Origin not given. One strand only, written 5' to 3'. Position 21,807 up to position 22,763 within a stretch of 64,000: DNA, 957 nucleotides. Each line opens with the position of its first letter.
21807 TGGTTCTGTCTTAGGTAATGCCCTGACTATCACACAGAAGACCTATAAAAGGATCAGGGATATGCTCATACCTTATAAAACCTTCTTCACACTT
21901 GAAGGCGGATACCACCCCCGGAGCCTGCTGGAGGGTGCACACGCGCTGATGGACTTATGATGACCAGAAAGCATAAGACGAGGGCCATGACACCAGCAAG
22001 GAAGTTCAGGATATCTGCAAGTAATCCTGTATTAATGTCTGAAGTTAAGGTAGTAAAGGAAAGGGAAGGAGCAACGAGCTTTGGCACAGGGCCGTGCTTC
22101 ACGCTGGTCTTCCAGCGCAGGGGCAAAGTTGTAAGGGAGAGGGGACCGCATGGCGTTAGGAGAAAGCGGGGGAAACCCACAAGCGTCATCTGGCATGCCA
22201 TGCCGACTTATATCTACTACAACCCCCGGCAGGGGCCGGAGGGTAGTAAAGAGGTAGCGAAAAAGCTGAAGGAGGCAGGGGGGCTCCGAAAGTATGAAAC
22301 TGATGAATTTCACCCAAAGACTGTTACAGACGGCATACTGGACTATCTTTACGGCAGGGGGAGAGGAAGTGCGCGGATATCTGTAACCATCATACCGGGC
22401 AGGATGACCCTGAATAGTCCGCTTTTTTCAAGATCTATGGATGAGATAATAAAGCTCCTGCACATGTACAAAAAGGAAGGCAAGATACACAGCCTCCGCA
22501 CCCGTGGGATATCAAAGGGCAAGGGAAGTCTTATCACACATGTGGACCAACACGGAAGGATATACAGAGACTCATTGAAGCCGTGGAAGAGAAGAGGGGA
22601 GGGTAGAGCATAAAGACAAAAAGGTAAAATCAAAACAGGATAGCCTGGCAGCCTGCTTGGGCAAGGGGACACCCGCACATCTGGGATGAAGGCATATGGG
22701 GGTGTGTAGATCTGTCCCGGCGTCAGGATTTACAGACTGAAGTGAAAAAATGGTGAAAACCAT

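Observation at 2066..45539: Candidate effector repertoire: dispersed orphans with polybasic leaders and protein-modifying enzyme folds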

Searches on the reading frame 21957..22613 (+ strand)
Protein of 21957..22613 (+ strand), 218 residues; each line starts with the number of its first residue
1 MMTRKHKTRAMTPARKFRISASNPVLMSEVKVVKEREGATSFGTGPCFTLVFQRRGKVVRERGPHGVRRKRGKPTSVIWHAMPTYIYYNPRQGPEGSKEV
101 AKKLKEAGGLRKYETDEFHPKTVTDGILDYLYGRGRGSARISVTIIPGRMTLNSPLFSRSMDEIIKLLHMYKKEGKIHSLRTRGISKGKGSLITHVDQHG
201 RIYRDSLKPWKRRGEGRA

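Call 4: search_protein_families(library=pfam, proteins=[window:21957-22613:+], max_evalue=1)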
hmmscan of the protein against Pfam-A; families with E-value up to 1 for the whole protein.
window:21957-22613:+ (218 aa): 0 families

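Call 17: find_homologous_proteins(query=window:21957-22613:+, max_evalue=0.001)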
Query window:21957-22613:+ (218 aa): 4 proteins with E <= 0.001 among 99 candidates.
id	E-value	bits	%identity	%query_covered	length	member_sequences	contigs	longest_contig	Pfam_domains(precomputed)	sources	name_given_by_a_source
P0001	7.1e-141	486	100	100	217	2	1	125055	-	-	-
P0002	5.1e-65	238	58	91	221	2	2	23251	-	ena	-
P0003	6.2e-63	231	55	95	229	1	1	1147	-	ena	-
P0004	1.8e-47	180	47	94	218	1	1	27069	-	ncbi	-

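Call 22: search_solved_structures(query=A2, max_evalue=10, show_alignments=2)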
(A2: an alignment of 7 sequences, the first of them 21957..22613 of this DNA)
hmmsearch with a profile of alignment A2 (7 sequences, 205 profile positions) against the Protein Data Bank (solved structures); distinct sequences matched with E-value up to 10: 5.
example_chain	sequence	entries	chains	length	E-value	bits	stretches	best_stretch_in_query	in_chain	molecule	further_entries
3mvn_A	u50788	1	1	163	0.2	14.2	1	71-146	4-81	UDP-N-acetylmuramate:L-alanyl-gamma-D-glutamyl-medo-diaminopimelate ligase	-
7s2z_A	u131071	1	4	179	0.26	13.9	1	63-121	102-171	Disease resistance protein RUN1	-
6o0w_A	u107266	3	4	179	0.28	13.8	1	63-121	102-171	TIR-NB-LRR type resistance protein RUN1 | Disease resistance protein RUN1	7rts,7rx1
6vr4_A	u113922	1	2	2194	1.1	11.8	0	113-146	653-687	DNA-dependent RNA polymerase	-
5ku7_A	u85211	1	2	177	1.8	11.2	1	62-119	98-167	TIR-NB-LRR type resistance protein RPV1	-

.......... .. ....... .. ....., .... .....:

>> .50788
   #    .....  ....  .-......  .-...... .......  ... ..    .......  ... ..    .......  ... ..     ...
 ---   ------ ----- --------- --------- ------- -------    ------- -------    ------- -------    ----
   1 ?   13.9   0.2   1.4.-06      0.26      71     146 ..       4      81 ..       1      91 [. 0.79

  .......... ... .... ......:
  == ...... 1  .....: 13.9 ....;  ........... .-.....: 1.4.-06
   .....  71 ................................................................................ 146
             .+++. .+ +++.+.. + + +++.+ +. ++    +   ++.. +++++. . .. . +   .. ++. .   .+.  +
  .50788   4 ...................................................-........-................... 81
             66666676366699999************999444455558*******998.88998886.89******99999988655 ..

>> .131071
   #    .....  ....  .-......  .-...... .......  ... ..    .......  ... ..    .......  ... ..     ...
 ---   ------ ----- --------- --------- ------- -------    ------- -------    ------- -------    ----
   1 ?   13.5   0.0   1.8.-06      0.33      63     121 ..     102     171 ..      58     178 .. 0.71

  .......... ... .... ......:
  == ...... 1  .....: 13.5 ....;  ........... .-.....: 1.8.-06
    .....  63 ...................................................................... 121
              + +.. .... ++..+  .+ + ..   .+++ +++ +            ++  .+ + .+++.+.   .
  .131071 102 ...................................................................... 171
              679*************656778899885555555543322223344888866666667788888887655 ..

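Call 35: predict_structure(alignment_id=A3)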
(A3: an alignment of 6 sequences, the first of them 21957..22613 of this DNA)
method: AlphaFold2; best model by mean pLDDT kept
length: 218 residues; sequences in the alignment: 6
mean_pLDDT: 74.8   pTM: 0.75
mean pLDDT of the five models: 74.8, 74.2, 71.5, 66.3, 63.3
residues with pLDDT >= 90: 46; 70-90: 111; 50-70: 27; < 50: 34
segments of 3 or more residues with pLDDT < 50: 1-18, 90-92, 207-218
pLDDT, mean of each block of 10 residues (from residue 1): 43 43 79 82 80 83 81 87 67 72 88 77 92 75 88 83 91 92 65 79 60 32
secondary structure, 60 per line:
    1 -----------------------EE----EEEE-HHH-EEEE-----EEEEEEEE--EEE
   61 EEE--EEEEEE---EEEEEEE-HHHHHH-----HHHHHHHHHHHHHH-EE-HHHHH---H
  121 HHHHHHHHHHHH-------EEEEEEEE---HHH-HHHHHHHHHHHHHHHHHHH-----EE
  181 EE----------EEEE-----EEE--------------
elements in order: E30-33 E39-42 E48-55 E58-63 E66-71 E75-81 H83-88 H94-107 H112-116 H120-132 E140-147 H155-173 E179-182 E193-196 E202-204

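Call 38: fold_search(model_id=the predicted structure, library=pdb)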
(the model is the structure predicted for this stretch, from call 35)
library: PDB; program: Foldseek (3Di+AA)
matches with E <= 10: 299; with E <= 0.001: 0
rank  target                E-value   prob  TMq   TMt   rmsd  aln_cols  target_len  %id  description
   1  3wus_A                7.8e-02  0.21  0.19  0.21   8.7       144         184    8  Crystal Structure of the Vif-Binding Domain of Human APOBEC3F (released 2015-06-24)
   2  5hx4_A                1.5e-01  0.13  0.15  0.18  10.4       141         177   11  Zinc-Free APOBEC3F Catalytic Domain Crystal Structure (released 2016-05-18)
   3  5zva_B                3.6e-01  0.08  0.17  0.18  10.3       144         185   11  APOBEC3F Chimeric Catalytic Domain in Complex with DNA(dC9) (released 2018-11-21)
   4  5hx5_B                5.0e-01  0.08  0.16  0.20  10.3       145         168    8  APOBEC3F Catalytic Domain Crystal Structure (released 2016-05-18)
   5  6nil_A                5.6e-01  0.10  0.18  0.21   8.0       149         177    9  cryoEM structure of the truncated HIV-1 Vif/CBFbeta/A3F complex (released 2019-12-11)
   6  7pkq_j                5.6e-01  0.04  0.13  0.16   8.6       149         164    9  Small subunit of the Chlamydomonas reinhardtii mitoribosome (released 2023-06-14)
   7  8btd_LQ               6.3e-01  0.41  0.13  0.17   3.0        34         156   24  Giardia Ribosome in PRE-T Hybrid State (D1) (released 2023-03-22)
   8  4iou_A                6.7e-01  0.08  0.16  0.18  10.8       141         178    9  Crystal structure of the HIV-1 Vif binding, catalytically active domain of APOBEC3F (released 2013-05-29)
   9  5v7q_T                7.2e-01  0.21  0.12  0.23   5.7        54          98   17  Cryo-EM structure of the large ribosomal subunit from Mycobacterium tuberculosis bound with a potent linezolid analog (released 2017-09-20)
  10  3vm8_A                7.6e-01  0.13  0.23  0.26   7.7       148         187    7  Crystal structure of the human APOBEC3C having HIV-1 Vif-binding interface (released 2012-10-03)
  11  9euv                  7.6e-01  0.02  0.08  0.01  16.4        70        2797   13  Lymphostatin, conformation 1 (composite structure) (released 2025-04-09)
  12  8odp_C                9.8e-01  0.03  0.14  0.08  18.2       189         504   12  Structure of human RTCB with GMPCPP in complex with Archease (released 2024-03-27)
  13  8btt_B                1.0e+00  0.02  0.14  0.08  18.5       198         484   11  Structure of human RTCB (released 2023-12-13)
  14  5bva                  1.1e+00  0.04  0.17  0.11  10.4       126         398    9  Structure of flavin-dependent brominase Bmp2 (released 2016-03-09)
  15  8cx1_F                1.2e+00  0.08  0.24  0.15   8.8       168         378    8  Cryo-EM structure of human APOBEC3G/HIV-1 Vif/CBFbeta/ELOB/ELOC dimeric complex in State 1 (released 2023-02-15)
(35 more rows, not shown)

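Call 39: search_protein_representatives(alignment_id=A3)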
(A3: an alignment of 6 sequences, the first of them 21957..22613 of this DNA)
Query: 6 sequences, 217 profile positions. Proteins with E-value up to 0.001 (for the whole library): 28; up to 1e-10: 11; up to 1e-30: 3. The best 28 are listed.
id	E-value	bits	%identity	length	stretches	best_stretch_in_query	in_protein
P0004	3.2e-91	320.7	-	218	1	1-217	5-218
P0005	7.3e-64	231.3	-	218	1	9-217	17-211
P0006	1.2e-48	181.6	-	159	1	68-217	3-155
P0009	3.4e-25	104.9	-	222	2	91-202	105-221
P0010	1.2e-17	80.2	-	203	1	6-205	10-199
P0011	1.5e-17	79.9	-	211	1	23-201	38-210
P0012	1.7e-17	79.7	-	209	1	6-205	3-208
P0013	4.5e-15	71.8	-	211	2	96-203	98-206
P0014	4.4e-14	68.6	-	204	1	29-200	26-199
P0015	5.3e-14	68.3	-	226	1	4-202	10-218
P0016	1.4e-13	66.9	-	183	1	21-205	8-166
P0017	3.3e-10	55.9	-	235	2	86-208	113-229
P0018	1.8e-09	53.4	-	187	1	38-201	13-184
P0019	3.7e-09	52.4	-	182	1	39-212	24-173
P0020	2.1e-08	50.0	-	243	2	92-200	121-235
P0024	3.0e-06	42.9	-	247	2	86-188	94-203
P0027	1.5e-05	40.6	-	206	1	14-183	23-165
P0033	4.6e-04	35.8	-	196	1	30-208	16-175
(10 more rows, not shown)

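Call 42: search_solved_structures(query=A4, max_evalue=10, show_alignments=3)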
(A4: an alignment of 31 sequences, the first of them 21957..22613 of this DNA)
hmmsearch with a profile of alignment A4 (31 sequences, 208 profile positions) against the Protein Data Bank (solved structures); distinct sequences matched with E-value up to 10: 11.
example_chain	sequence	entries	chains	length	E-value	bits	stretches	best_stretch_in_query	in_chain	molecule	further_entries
4wn4_A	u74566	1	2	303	3.5e-08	36.8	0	147-172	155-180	Pentatricopeptide repeat protein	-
5orq_A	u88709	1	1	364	6.8e-07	32.6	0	147-172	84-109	cPPR-Telo1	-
5orm_A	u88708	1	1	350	7.1e-07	32.5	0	147-172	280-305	cPPR-Telo1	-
4pjr_A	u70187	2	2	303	2.8e-06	30.6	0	147-173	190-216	Pentatricopeptide repeat protein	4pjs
2lbx_A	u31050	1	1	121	0.085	15.9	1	69-150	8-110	H/ACA ribonucleoprotein complex subunit 2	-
9g25_D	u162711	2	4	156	0.12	15.5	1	69-149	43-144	H/ACA ribonucleoprotein complex subunit NHP2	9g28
8oyy_A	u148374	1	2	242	0.78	12.8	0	147-170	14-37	De novo designed soluble GPCR-like protein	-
11dg_T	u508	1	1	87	1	12.5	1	143-175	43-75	Small ribosomal subunit protein bS20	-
9knp_A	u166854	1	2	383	1.9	11.6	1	58-171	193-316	375aa long hypothetical alchol dehydrogenase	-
4v4v_AT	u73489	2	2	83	3.1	10.9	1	143-175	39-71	30S ribosomal subunit protein S20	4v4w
11bq_T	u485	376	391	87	4.1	10.4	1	143-175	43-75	Small ribosomal subunit protein bS20 | 30S ribosomal protein S20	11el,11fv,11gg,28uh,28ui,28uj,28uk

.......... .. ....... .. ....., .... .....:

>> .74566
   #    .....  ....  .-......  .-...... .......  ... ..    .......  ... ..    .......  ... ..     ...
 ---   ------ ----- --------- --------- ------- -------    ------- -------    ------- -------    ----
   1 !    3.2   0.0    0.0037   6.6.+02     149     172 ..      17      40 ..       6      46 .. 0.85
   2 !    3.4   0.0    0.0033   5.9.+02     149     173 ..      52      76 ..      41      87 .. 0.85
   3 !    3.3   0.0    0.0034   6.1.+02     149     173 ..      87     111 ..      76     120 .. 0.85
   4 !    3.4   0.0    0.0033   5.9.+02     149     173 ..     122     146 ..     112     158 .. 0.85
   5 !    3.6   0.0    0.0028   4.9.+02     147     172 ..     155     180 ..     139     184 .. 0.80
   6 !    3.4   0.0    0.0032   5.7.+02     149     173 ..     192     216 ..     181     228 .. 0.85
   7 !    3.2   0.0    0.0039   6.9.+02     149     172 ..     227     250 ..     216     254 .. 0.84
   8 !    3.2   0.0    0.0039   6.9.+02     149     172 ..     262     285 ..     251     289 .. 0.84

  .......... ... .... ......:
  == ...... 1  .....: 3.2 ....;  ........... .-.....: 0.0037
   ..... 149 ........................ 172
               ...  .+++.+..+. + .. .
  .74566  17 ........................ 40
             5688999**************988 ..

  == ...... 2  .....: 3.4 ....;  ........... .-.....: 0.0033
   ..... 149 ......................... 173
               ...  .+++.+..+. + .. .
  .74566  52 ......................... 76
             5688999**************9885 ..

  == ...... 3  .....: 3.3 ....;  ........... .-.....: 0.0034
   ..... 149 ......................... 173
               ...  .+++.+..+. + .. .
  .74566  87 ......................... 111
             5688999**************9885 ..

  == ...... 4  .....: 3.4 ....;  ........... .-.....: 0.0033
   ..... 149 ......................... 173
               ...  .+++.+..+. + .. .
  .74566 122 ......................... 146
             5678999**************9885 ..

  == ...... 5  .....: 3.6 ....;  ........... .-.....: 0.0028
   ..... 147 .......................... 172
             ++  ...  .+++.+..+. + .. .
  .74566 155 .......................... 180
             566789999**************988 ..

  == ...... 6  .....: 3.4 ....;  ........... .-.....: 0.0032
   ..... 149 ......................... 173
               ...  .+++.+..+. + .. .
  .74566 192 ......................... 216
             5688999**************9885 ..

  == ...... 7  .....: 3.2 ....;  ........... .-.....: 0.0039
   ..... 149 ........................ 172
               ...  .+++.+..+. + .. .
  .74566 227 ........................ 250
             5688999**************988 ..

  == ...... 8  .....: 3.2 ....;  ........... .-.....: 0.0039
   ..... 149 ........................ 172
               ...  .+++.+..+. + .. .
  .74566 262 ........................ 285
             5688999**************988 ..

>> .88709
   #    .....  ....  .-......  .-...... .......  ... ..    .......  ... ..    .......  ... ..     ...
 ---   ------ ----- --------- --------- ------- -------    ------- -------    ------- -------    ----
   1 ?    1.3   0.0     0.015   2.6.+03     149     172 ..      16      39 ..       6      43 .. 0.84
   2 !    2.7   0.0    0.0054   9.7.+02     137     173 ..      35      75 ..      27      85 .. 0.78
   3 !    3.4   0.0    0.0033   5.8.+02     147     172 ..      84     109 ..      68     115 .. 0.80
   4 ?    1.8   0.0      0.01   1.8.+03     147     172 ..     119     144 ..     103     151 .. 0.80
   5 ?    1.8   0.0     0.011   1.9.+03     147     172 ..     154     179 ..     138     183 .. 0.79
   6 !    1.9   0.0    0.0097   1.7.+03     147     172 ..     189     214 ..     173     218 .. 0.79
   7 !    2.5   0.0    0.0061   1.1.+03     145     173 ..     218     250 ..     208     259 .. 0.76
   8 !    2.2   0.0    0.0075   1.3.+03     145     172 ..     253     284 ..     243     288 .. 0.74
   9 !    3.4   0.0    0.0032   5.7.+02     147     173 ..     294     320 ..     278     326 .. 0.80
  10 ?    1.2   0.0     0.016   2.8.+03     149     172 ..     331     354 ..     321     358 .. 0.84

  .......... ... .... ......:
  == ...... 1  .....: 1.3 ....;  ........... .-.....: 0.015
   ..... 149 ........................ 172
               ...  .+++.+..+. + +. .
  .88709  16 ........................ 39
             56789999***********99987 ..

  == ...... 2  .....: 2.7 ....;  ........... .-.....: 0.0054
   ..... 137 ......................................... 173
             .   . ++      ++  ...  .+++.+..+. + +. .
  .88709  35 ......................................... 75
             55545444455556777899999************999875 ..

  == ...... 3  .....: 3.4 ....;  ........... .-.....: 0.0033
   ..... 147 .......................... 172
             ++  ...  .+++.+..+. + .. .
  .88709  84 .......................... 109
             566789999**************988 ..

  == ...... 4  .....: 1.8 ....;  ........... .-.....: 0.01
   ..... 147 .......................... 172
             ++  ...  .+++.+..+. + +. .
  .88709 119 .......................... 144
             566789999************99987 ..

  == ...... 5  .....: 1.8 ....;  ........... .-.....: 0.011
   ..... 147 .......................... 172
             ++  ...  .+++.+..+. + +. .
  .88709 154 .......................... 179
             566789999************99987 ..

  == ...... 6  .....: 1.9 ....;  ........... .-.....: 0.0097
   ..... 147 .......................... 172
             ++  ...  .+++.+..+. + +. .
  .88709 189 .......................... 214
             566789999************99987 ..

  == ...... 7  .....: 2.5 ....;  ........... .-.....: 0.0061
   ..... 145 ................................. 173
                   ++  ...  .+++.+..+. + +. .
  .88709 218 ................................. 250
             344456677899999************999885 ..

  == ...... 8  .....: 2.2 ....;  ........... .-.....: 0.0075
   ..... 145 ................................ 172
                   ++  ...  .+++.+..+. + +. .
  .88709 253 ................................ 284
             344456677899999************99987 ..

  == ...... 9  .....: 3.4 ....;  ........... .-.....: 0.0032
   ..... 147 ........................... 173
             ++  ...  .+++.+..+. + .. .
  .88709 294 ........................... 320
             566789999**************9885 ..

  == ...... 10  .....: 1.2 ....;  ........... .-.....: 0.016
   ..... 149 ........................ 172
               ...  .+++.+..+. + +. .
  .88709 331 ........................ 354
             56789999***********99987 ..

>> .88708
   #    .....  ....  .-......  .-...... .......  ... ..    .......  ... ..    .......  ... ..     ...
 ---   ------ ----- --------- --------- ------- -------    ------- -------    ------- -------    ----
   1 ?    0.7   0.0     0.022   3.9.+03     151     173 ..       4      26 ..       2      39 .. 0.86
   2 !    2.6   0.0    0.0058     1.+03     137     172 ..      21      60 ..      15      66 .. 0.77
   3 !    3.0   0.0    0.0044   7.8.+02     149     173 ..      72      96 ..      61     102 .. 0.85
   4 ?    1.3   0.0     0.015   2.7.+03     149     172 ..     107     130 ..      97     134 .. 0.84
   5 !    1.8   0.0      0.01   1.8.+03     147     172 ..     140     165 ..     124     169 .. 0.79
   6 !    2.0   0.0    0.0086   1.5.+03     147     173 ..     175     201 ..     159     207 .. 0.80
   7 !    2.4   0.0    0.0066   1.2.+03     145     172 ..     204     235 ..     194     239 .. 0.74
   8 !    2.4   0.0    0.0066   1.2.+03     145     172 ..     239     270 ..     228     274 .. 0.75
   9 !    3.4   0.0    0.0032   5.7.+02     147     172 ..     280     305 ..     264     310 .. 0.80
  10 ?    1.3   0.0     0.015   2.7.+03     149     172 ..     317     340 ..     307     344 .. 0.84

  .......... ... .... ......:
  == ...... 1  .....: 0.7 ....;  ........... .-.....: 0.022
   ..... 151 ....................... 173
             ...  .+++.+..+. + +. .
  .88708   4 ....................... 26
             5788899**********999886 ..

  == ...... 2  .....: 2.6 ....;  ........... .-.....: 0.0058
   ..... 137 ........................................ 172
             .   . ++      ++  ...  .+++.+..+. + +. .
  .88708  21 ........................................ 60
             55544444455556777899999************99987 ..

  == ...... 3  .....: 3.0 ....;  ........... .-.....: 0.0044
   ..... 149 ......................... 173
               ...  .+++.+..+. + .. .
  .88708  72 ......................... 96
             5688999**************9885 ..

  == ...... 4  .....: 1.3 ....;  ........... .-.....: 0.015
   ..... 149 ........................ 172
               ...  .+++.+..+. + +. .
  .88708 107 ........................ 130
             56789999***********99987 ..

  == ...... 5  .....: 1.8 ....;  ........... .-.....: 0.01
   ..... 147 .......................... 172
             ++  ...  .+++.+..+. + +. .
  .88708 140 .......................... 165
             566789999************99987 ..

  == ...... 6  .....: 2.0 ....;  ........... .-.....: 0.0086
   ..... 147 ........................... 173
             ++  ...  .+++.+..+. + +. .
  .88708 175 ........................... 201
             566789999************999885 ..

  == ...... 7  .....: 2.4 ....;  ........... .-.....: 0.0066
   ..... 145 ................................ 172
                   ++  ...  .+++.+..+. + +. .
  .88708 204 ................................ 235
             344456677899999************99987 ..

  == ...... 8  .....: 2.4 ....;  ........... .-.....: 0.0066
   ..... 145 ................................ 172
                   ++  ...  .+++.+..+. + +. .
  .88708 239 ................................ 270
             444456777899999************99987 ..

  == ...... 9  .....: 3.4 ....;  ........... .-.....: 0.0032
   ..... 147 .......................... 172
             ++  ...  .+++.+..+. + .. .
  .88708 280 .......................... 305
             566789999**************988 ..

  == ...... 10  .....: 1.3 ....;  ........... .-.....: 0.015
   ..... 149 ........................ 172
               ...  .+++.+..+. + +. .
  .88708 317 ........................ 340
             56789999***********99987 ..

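Call 43: search_protein_families(library=pfam, alignment_id=A4, max_evalue=10)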
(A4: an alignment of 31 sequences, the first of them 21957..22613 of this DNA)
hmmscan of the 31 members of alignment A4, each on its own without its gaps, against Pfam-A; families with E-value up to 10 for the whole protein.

A. member 1, window:21957-22613:+ (218 aa): 0 families

B. families by the number of members that match (of 31 scanned): 10 families
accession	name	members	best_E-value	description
PF03764.24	EFG_IV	1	0.013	Elongation factor G, domain IV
PF22152.1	Permu_RdRp_palm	1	0.023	Permutotetravirus RNA-dependent RNA polymerase palm domain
PF10752.14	DUF2533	1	0.037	Protein of unknown function (DUF2533)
PF14736.11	N_Asn_amidohyd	1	0.076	Protein N-terminal asparagine amidohydrolase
PF02014.22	Reeler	1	0.094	Reeler domain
PF07066.17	DUF3882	1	0.13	Lactococcus phage M3 protein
PF13101.12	DUF3945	1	0.15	Protein of unknown function (DUF3945)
PF25348.1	PH_CAYP2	1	0.22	Calcyphosin-2 PH domain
PF16108.10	DUF4826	1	0.31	Domain of unknown function (DUF4826)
PF17493.7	DUF5428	1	0.81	Family of unknown function (DUF5428)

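Call 45: list_cluster_members(proteins=[P0009, P0010, P0011, P0012, P0015, P0016, P0020, P0024, P0027, P0033])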
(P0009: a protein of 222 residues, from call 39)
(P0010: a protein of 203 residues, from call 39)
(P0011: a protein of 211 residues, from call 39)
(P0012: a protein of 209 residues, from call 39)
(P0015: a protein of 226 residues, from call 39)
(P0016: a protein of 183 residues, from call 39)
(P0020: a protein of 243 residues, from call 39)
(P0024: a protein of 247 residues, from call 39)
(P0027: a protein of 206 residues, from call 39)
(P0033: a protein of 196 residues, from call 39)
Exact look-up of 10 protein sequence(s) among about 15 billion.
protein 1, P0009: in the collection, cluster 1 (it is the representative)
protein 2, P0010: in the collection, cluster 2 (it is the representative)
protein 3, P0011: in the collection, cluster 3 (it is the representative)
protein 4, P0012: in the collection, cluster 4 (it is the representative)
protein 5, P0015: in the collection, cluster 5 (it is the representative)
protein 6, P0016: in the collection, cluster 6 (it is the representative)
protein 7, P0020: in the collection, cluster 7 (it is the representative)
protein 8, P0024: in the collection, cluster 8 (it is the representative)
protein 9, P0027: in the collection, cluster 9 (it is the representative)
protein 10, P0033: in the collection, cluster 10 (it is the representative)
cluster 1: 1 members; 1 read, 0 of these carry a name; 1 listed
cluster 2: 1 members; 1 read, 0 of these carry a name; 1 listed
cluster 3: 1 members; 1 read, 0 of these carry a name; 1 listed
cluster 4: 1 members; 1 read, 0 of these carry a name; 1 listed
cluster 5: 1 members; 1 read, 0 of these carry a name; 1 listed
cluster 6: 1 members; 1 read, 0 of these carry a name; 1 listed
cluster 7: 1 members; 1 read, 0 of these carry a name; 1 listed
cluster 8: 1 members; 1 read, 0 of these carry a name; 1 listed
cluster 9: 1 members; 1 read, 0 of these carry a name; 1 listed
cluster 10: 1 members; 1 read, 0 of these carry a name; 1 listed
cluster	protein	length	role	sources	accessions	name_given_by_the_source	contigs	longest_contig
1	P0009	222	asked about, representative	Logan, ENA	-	-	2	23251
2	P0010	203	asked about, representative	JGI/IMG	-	-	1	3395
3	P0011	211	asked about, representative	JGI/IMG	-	-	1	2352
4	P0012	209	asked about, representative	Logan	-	-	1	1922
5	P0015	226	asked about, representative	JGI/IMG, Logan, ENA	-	-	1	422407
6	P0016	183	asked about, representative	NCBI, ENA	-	-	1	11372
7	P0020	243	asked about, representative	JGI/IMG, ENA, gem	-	-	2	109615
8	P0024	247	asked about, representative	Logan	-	-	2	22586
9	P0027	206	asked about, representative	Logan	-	-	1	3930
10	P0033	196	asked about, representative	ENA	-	-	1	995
